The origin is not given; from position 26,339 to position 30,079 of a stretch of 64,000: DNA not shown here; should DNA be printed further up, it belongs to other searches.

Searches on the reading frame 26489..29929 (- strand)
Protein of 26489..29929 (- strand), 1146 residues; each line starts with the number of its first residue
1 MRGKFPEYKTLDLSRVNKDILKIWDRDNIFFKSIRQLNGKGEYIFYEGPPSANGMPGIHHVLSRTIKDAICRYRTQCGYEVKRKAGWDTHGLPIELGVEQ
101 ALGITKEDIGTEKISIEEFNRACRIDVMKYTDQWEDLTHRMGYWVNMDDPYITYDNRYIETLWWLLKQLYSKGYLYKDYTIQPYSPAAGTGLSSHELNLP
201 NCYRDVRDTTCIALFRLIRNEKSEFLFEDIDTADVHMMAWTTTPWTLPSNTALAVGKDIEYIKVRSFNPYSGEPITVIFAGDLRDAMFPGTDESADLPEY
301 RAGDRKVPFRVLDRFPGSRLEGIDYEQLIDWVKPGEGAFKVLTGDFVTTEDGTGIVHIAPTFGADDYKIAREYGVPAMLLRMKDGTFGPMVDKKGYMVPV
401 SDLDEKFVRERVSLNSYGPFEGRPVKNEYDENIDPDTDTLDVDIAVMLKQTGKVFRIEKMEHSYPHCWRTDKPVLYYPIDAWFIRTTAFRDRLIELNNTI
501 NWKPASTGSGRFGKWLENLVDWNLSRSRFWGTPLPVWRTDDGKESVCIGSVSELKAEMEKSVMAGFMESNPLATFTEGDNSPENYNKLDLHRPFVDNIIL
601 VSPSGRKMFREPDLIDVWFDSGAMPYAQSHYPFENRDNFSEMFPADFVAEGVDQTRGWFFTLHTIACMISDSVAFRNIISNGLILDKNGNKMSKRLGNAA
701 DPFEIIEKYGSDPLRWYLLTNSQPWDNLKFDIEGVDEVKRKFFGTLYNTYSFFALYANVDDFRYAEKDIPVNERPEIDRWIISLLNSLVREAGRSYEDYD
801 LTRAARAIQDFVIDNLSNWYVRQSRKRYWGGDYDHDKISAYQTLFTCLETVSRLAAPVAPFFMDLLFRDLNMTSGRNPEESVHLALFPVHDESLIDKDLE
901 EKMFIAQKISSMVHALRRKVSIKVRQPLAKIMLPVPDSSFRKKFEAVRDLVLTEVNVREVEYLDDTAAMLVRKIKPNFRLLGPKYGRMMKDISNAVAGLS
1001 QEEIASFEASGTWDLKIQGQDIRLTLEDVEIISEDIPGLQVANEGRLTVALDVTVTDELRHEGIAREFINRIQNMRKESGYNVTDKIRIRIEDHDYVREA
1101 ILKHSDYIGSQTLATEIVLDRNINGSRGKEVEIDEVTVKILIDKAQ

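Call 68: search_protein_families(library=padloc, proteins=[window:26489-29929:-], max_evalue=0.00001)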
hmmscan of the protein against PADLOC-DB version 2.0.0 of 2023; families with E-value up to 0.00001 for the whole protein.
window:26489-29929:- (1146 aa): 0 families

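Call 70: search_protein_families(library=pfam, proteins=[window:26489-29929:-], max_evalue=0.001)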
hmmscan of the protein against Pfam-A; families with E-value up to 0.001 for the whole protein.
window:26489-29929:- (1146 aa): 4 families
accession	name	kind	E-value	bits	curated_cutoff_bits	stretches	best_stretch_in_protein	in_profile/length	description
PF00133.28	tRNA-synt_1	-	6.6e-112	374.7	22.7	1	20-730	2-413/414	tRNA synthetases class I (I, L, M and V)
PF19302.4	DUF5915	-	4.7e-59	199.6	27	1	949-1144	2-194/195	Domain of unknown function (DUF5915)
PF08264.19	Anticodon_1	-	7.7e-30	104.2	25.1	1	778-929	1-145/148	Anticodon-binding domain of tRNA ligase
PF09334.17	tRNA-synt_1g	-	6e-16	58.6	20.1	2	52-203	10-143/391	tRNA synthetases class I (M)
